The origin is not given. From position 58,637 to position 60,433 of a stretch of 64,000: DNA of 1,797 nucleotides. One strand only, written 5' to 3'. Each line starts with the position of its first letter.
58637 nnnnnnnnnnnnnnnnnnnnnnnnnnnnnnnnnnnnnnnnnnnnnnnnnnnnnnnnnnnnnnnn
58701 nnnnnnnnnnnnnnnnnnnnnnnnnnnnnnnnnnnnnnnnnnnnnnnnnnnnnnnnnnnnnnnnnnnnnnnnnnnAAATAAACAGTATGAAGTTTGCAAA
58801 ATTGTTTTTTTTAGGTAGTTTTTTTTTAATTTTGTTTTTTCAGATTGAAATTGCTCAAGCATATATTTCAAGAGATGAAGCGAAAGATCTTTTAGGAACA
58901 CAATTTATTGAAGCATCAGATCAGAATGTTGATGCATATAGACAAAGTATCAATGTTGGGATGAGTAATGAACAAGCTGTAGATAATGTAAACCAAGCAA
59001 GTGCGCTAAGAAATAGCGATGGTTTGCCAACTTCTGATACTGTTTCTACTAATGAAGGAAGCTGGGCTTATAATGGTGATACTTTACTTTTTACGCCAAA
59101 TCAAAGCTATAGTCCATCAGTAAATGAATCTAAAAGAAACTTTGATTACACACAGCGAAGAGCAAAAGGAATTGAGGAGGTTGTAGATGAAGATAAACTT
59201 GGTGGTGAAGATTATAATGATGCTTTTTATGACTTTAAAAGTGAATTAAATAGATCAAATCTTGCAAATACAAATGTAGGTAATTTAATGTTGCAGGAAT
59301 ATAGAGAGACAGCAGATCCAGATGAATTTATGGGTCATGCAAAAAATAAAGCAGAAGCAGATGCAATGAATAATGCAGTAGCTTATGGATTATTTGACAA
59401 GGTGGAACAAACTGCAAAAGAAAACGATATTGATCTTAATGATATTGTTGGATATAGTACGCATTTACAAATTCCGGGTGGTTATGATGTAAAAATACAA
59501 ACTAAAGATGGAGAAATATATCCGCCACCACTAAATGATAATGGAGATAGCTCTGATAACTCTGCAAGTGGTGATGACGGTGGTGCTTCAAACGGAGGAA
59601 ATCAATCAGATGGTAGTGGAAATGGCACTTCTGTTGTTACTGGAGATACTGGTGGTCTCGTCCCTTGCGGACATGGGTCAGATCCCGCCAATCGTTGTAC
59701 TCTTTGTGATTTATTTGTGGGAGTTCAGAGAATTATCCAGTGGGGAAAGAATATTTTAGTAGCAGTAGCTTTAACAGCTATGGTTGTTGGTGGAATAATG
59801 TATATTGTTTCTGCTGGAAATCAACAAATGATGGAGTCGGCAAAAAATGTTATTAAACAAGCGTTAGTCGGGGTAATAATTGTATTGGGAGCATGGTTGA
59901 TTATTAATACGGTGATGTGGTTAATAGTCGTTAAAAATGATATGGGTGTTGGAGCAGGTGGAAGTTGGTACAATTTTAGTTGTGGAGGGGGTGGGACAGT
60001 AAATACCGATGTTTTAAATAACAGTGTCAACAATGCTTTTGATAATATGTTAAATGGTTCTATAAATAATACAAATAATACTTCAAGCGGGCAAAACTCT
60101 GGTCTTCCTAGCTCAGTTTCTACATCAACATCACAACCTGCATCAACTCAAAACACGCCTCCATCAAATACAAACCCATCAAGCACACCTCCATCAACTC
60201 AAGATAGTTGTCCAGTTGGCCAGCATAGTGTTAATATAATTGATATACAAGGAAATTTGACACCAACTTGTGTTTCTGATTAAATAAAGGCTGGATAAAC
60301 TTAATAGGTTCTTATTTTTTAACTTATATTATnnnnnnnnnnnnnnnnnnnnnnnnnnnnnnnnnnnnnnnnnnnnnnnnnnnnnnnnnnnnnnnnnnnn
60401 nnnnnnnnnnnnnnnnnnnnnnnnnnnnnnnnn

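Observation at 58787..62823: Tandem array of six paralogous pilin-like proteins sharing a CxxC plus two-helix hairpin motif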

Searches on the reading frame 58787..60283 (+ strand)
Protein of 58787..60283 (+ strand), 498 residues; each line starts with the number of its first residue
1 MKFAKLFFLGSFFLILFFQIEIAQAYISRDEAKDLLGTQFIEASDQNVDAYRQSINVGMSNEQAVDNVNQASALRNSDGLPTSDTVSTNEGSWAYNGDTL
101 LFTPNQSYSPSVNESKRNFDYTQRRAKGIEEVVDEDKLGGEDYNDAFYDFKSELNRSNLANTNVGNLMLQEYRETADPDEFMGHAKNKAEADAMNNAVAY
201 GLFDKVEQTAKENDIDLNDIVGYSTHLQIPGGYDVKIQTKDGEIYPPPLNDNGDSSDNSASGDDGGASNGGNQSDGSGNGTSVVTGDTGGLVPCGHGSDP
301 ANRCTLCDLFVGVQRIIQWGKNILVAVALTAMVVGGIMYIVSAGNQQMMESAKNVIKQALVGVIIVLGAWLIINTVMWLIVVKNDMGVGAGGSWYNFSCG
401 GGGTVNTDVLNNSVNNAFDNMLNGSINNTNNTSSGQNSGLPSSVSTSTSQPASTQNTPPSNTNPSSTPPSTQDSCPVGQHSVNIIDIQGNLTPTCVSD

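Call 3: search_protein_families(library=pfam, proteins=[window:58787-60283:+], max_evalue=1)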
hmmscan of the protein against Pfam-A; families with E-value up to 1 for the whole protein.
window:58787-60283:+ (498 aa): 6 families
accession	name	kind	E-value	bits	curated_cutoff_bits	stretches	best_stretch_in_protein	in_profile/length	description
PF18895.5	T4SS_pilin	-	4.5e-06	27.1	26.6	1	314-375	10-70/71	Type IV secretion system pilin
PF10320.15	7TM_GPCR_Srsx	-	0.042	13.7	24.1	1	321-381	150-211/257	Serpentine type 7TM GPCR chemoreceptor Srsx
PF23660.1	NOMO_8th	-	0.16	12.4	27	1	44-109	9-73/105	NOMO eighth prealbumin-like domain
PF06570.16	DUF1129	-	0.26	11.3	29.1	1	324-381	114-172/207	Protein of unknown function (DUF1129)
PF19942.4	DUF6404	-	0.68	10.8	27.6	1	318-367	46-94/115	Family of unknown function (DUF6404)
PF07843.16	DUF1634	-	0.96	10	27.5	0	323-381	7-72/102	Protein of unknown function (DUF1634)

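Call 16: find_homologous_proteins(query=window:58787-60283:+)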
Query window:58787-60283:+ (498 aa): 48 proteins with E <= 0.001 among 8000 candidates.
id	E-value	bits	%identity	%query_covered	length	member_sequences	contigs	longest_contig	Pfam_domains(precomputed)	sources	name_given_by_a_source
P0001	0.0e+0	1114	100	100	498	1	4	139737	PF18895.6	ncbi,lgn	-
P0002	8.8e-115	402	50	83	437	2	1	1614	-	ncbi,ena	-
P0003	3.4e-70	255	35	75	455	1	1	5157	PF18895.6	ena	-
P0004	1.4e-58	217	78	26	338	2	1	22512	PF18895.6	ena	-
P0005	9.0e-55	204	65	32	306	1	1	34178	PF18895.6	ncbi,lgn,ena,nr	ncbi:MAG TPA: hypothetical protein ENJ27_00575 [Candidatus Moranbacteria bacterium]|nr:hypothetical 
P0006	5.2e-44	169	63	22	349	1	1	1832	-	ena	-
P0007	1.5e-43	167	61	24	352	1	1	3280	PF18895.6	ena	-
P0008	4.7e-40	156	64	23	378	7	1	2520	PF18895.6,PF01464.26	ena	-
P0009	3.2e-38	150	65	23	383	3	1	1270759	-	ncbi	ncbi:MAG: hypothetical protein ACWGHO_03390 [Candidatus Moraniibacteriota bacterium]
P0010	3.3e-36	143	62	22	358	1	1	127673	-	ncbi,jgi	ncbi:MAG: pilin [Parcubacteria group bacterium]|jgi:hypothetical protein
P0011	2.4e-35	140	60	22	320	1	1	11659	PF01464.26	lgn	-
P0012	2.5e-35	140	60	23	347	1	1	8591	PF18895.6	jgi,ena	-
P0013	3.0e-35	140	60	23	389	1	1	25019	-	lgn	-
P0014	6.8e-35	139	59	24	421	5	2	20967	PF01464.26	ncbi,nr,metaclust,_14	ncbi:MAG: transglycosylase SLT domain-containing protein [Candidatus Moranbacteria bacterium]|nr:tra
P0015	5.2e-34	136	57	24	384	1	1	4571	PF11839.14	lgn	-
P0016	2.7e-33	134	63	22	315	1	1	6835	PF18895.6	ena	-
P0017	7.6e-33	132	65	22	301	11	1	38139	PF18895.6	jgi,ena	-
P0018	1.3e-32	131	59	23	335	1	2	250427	PF18895.6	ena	-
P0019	4.3e-31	126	54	23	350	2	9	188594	PF18895.6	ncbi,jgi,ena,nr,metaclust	ncbi:MAG: Peptidoglycan-binding domain 1 protein [Candidatus Moranbacteria bacterium GW2011_GWE1_35_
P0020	8.2e-31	125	59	23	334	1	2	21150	PF18895.6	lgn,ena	-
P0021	3.8e-30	123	59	22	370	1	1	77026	PF18895.6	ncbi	ncbi:pilin [Patescibacteria group bacterium]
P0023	2.3e-29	121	57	22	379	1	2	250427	PF18895.6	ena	-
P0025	8.0e-29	119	56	22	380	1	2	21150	PF18895.6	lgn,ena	-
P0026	8.7e-27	112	57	22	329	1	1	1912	PF18895.6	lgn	-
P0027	1.2e-26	112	54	23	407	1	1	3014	PF18895.6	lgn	-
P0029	1.3e-23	102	49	22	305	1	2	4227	PF18895.6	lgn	-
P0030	6.3e-22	96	42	22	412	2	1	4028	PF18895.6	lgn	-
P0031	1.9e-20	91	48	22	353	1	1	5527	PF01464.26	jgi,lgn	jgi:hypothetical protein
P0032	2.3e-20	91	45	22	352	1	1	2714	PF01464.26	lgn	-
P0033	1.0e-19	89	39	25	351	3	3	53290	PF18895.6,PF01464.26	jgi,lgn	jgi:hypothetical protein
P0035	9.5e-19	86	49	23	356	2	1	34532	PF01464.26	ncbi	-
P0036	2.1e-18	85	46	19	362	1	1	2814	PF01464.26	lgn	-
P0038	1.3e-17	82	43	23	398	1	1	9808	PF18895.6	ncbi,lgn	-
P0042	6.0e-17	80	46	22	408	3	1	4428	PF18895.6,PF18998.7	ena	-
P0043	3.5e-15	74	41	19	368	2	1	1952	PF01464.26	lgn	-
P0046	5.0e-8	50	36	22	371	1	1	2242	PF01464.26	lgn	-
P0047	4.2e-6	44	31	27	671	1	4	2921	PF18895.6,PF01464.26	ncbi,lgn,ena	-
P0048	8.8e-6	43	31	19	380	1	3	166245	PF18895.6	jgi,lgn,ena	-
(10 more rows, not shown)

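Call 17: find_encoding_contigs(protein=P0001, flank=10000, max_places=4)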
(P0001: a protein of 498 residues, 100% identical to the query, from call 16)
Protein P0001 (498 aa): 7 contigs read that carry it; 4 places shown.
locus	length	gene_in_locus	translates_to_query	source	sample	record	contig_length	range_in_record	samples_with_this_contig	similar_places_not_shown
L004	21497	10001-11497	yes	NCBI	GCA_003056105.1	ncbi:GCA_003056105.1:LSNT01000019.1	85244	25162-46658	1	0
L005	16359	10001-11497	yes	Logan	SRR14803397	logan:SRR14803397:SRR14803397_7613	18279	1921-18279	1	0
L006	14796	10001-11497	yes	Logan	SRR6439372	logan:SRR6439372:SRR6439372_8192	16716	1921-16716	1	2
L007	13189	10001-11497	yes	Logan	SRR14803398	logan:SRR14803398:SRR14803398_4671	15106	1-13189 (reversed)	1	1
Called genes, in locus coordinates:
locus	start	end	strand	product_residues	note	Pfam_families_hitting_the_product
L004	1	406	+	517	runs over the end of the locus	PF00496:SBP_bac_5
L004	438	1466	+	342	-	PF10432:bact-PGI_C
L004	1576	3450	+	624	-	PF00753:Lactamase_B, PF12706:Lactamase_B_2, PF22505:RNase_J_b_CASP, PF17770:RNase_J_C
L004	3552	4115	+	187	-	PF01209:Ubie_methyltran, PF05148:Methyltransf_8 (weak), PF02475:TRM5-TYW2_MTfase, PF05175:MTS, PF13847:Methyltransf_31, PF08241:Methyltransf_11, PF08242:Methyltransf_12, PF13649:Methyltransf_25, +4 more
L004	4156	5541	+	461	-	PF01547:SBP_bac_1, PF13416:SBP_bac_8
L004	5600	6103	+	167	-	-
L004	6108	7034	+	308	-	-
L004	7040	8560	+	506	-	-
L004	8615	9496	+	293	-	-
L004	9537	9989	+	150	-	-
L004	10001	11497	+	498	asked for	PF18895:T4SS_pilin (weak)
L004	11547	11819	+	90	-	PF18895:T4SS_pilin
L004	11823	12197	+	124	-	PF18895:T4SS_pilin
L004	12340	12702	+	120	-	PF18895:T4SS_pilin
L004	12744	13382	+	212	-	PF18895:T4SS_pilin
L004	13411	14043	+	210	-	PF18895:T4SS_pilin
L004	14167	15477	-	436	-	-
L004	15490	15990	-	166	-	-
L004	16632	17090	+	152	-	PF03449:GreA_GreB_N, PF01272:GreA_GreB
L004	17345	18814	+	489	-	PF07867:DUF1654 (weak)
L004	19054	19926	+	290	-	-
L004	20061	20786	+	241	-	-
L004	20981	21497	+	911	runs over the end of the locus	-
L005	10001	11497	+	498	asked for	PF18895:T4SS_pilin (weak)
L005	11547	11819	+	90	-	PF18895:T4SS_pilin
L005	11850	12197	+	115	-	PF18895:T4SS_pilin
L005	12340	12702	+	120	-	PF18895:T4SS_pilin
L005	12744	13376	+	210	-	PF18895:T4SS_pilin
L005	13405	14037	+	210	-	PF18895:T4SS_pilin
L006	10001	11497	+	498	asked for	PF18895:T4SS_pilin (weak)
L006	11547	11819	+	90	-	PF18895:T4SS_pilin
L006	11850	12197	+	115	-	PF18895:T4SS_pilin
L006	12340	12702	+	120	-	PF18895:T4SS_pilin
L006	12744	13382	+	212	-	PF18895:T4SS_pilin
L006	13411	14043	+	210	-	PF18895:T4SS_pilin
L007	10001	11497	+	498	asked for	PF18895:T4SS_pilin (weak)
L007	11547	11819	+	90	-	PF18895:T4SS_pilin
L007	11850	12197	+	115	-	PF18895:T4SS_pilin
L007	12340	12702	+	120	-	PF18895:T4SS_pilin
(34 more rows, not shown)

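Call 23: search_protein_families(library=ncbifam, proteins=[window:58787-60283:+], max_evalue=0.1)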
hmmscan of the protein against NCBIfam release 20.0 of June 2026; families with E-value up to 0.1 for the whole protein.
window:58787-60283:+ (498 aa): 1 family
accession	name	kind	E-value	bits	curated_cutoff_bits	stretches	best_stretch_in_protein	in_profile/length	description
NF045849.1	ICE_MMCAP2_0565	equivalog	0.0075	15.9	40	1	323-377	23-77/80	Mbov_0395 family pilin-like conjugal transfer protein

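Call 27: find_encoding_contigs(protein=P0009, flank=10000, max_places=1)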
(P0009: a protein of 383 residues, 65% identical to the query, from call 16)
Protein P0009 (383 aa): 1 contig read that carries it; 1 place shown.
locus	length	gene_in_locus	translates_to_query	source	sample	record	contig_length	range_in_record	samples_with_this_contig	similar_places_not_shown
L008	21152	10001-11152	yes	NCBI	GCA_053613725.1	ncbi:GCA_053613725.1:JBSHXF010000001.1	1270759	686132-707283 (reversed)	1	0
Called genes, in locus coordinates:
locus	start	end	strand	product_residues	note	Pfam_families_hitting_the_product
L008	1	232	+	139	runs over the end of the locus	-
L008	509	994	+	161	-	PF01245:Ribosomal_L19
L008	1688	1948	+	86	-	PF01541:GIY-YIG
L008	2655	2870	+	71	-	PF03840:SecG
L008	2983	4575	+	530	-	PF00496:SBP_bac_5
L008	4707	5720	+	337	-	PF10432:bact-PGI_C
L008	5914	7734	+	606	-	PF00753:Lactamase_B, PF12706:Lactamase_B_2, PF22505:RNase_J_b_CASP, PF17770:RNase_J_C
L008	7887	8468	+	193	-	PF03848:TehB (weak), PF13489:Methyltransf_23, PF01209:Ubie_methyltran, PF02475:TRM5-TYW2_MTfase, PF05175:MTS, PF13847:Methyltransf_31, PF08241:Methyltransf_11, PF13649:Methyltransf_25, +3 more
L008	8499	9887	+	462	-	PF01547:SBP_bac_1, PF13416:SBP_bac_8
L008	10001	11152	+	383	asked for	-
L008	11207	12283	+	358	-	-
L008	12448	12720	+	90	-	PF18895:T4SS_pilin (weak)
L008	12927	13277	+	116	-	PF18895:T4SS_pilin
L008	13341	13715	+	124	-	PF18895:T4SS_pilin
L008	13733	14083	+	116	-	PF18895:T4SS_pilin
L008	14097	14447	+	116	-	PF18895:T4SS_pilin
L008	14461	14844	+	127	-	PF04956:TrbC (weak), PF18895:T4SS_pilin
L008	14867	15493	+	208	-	PF18895:T4SS_pilin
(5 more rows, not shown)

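Call 28: find_encoding_contigs(protein=P0018, flank=10000, max_places=1)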
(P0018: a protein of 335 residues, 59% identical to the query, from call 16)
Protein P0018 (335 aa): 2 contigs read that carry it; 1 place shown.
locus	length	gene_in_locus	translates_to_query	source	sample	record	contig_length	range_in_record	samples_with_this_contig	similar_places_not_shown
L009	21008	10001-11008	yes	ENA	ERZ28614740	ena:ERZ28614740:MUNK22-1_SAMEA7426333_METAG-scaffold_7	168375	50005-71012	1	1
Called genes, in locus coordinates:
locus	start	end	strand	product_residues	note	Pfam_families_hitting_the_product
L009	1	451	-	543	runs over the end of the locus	PF04055:Radical_SAM, PF16199:Radical_SAM_C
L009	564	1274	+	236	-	PF01209:Ubie_methyltran, PF13489:Methyltransf_23, PF07021:MetW, PF02353:CMAS, PF13847:Methyltransf_31, PF08241:Methyltransf_11, PF08242:Methyltransf_12, PF13649:Methyltransf_25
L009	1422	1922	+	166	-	PF01245:Ribosomal_L19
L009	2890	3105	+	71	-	PF03840:SecG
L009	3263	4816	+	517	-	PF00496:SBP_bac_5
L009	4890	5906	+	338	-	PF10432:bact-PGI_C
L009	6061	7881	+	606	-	PF00753:Lactamase_B, PF12706:Lactamase_B_2, PF22505:RNase_J_b_CASP, PF17770:RNase_J_C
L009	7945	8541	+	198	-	PF13489:Methyltransf_23 (weak), PF01209:Ubie_methyltran, PF02475:TRM5-TYW2_MTfase (weak), PF05175:MTS, PF13847:Methyltransf_31, PF13649:Methyltransf_25, PF08241:Methyltransf_11, PF08242:Methyltransf_12, +2 more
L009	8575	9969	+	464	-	PF01547:SBP_bac_1, PF13416:SBP_bac_8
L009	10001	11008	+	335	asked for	PF18895:T4SS_pilin (weak)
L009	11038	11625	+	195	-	-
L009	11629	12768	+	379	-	PF18895:T4SS_pilin (weak)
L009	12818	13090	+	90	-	PF18895:T4SS_pilin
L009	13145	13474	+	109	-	PF18895:T4SS_pilin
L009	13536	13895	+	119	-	PF18895:T4SS_pilin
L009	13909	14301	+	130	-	PF18895:T4SS_pilin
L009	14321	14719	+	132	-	PF18895:T4SS_pilin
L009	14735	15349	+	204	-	PF18895:T4SS_pilin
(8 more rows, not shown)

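Call 29: find_encoding_contigs(protein=P0014, flank=10000, max_places=1)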
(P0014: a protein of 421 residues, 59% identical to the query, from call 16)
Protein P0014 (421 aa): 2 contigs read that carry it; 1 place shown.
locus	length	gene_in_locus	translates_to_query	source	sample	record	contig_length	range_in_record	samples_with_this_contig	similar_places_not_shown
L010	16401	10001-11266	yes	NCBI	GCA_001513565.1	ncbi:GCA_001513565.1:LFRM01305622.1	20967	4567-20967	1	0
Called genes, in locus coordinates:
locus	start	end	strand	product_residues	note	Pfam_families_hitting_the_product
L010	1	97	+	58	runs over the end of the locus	-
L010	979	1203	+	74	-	PF01541:GIY-YIG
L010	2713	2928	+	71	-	PF03840:SecG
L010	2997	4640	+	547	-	PF00496:SBP_bac_5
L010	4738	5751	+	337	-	PF10432:bact-PGI_C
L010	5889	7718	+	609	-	PF00753:Lactamase_B, PF12706:Lactamase_B_2, PF22505:RNase_J_b_CASP, PF17770:RNase_J_C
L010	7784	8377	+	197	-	PF01209:Ubie_methyltran, PF13489:Methyltransf_23 (weak), PF02475:TRM5-TYW2_MTfase (weak), PF05175:MTS, PF13847:Methyltransf_31, PF08241:Methyltransf_11, PF08242:Methyltransf_12, PF13649:Methyltransf_25, +1 more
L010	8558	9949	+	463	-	PF01547:SBP_bac_1, PF13416:SBP_bac_8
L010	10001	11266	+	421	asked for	PF01464:SLT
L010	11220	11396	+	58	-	-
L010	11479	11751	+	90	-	PF18895:T4SS_pilin (weak)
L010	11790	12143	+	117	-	PF18895:T4SS_pilin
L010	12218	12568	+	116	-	PF18895:T4SS_pilin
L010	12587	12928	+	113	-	PF18895:T4SS_pilin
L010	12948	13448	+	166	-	PF18895:T4SS_pilin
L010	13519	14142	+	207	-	PF18895:T4SS_pilin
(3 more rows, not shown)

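Call 41: search_protein_families(library=pfam, alignment_id=A3, max_evalue=0.001)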
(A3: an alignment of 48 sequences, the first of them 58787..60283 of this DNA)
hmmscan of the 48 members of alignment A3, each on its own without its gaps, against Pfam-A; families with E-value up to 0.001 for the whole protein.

A. member 1, window:58787-60283:+ (498 aa): 1 family
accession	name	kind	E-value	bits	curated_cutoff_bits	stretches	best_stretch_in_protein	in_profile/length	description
PF18895.5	T4SS_pilin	-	4.5e-06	27.1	26.6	1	314-375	10-70/71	Type IV secretion system pilin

B. families by the number of members that match (of 48 scanned): 6 families
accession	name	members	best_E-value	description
PF18895.5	T4SS_pilin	41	1.5e-12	Type IV secretion system pilin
PF01464.25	SLT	11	1e-19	Transglycosylase SLT domain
PF12138.14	Spherulin4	1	1.4e-09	Spherulation-specific family 4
PF18998.6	Flg_new_2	1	1.9e-07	Divergent InlB B-repeat domain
PF11839.13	Alanine_zipper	1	1.7e-05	Alanine-zipper, major outer membrane lipoprotein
PF18896.5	SLT_3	1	0.00013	Lysozyme like domain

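Call 45: predict_structure(alignment_id=A3)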
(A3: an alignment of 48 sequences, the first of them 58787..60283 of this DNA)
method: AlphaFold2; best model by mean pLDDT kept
length: 498 residues; sequences in the alignment: 48
mean_pLDDT: 70.0   pTM: 0.37
mean pLDDT of the five models: 70.0, 69.1, 68.9, 69.0, 67.1
residues with pLDDT >= 90: 84; 70-90: 208; 50-70: 69; < 50: 137
segments of 3 or more residues with pLDDT < 50: 111-118, 120-126, 128-138, 254-292, 401-413, 423-472
pLDDT, mean of each block of 10 residues (from residue 1): 77 74 70 87 88 87 88 85 86 87 76 45 45 45 87 96 94 70 69 92 96 97 89 92 90 48 39 39 40 52 63 81 82 81 76 82 85 85 66 64 41 49 44 35 35 39 39 68 78 77
secondary structure, 60 per line:
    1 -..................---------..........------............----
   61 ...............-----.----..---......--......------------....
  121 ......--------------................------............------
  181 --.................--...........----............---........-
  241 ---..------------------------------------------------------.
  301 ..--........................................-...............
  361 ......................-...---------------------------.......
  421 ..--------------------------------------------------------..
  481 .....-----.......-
elements in order: H2-19 H29-38 H45-56 H61-74 E91-96 E99-104 H117-126 H141-156 H163-174 H183-199 H202-212 E220-228 E232-239 H305-344 H346-382 H414-422 E479-485 E491-497

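Call 48: fold_search(model_id=the predicted structure, library=pdb)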
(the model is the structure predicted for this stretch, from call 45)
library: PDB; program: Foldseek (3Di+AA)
matches with E <= 10: 57; with E <= 0.001: 0
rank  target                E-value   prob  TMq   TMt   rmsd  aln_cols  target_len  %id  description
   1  6csl                  9.2e-01  0.25  0.05  0.31  11.2        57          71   24  Pneumococcal PhtD protein 269-339 fragment with bound Zn(II) (released 2018-06-13)
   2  9n6b_C                9.7e-01  0.02  0.06  0.07  20.9       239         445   12  Structure of the retron IA complex with HNH nuclease in the "up" orientation (released 2025-04-23)
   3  9kjx_D                1.1e+00  0.04  0.07  0.07  19.1       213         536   14  Cryo-EM structure of the Retron-Eco7 complex (state 1) (released 2025-11-12)
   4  4uca_B                1.6e+00  0.04  0.08  0.14  16.2       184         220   10  N-terminal globular domain of the RSV Nucleoprotein in complex with C- terminal peptide of the Phosphoprotein (released 2015-08-19)
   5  4v94_B                2.0e+00  0.02  0.07  0.07  19.6       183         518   11  Molecular architecture of the eukaryotic chaperonin TRiC/CCT derived by a combination of chemical crosslinking and mas (released 2014-07-09)
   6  2cs7_C                2.1e+00  0.14  0.05  0.37  10.9        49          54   22  1.2 A Crystal structure of the S. pneumoniae PhtA histidine triad domain a novel zinc binding fold (released 2006-02-14)
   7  4ucc_B                2.1e+00  0.03  0.08  0.14  16.4       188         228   10  N-terminal globular domain of the RSV Nucleoprotein in complex with the Nucleoprotein Phosphoprotein interaction inhib (released 2015-08-19)
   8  2wj8_R                2.5e+00  0.04  0.10  0.12  16.4       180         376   10  Respiratory Syncitial Virus RiboNucleoProtein (released 2009-12-08)
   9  2wj8_J                2.6e+00  0.03  0.10  0.12  16.4       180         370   10  Respiratory Syncitial Virus RiboNucleoProtein (released 2009-12-08)
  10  2wj8_O                2.8e+00  0.03  0.10  0.12  16.4       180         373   10  Respiratory Syncitial Virus RiboNucleoProtein (released 2009-12-08)
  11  2wj8_A                2.8e+00  0.03  0.10  0.12  16.4       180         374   10  Respiratory Syncitial Virus RiboNucleoProtein (released 2009-12-08)
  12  2wj8_B                2.8e+00  0.03  0.10  0.12  16.4       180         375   10  Respiratory Syncitial Virus RiboNucleoProtein (released 2009-12-08)
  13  2wj8_C                2.8e+00  0.03  0.10  0.12  16.5       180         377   10  Respiratory Syncitial Virus RiboNucleoProtein (released 2009-12-08)
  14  2wj8_N                2.8e+00  0.03  0.10  0.11  16.5       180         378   10  Respiratory Syncitial Virus RiboNucleoProtein (released 2009-12-08)
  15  9kjy_D                2.8e+00  0.02  0.07  0.07  19.3       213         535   13  Cryo-EM structure of the Retron-Eco7 complex (state 2) (released 2025-11-12)
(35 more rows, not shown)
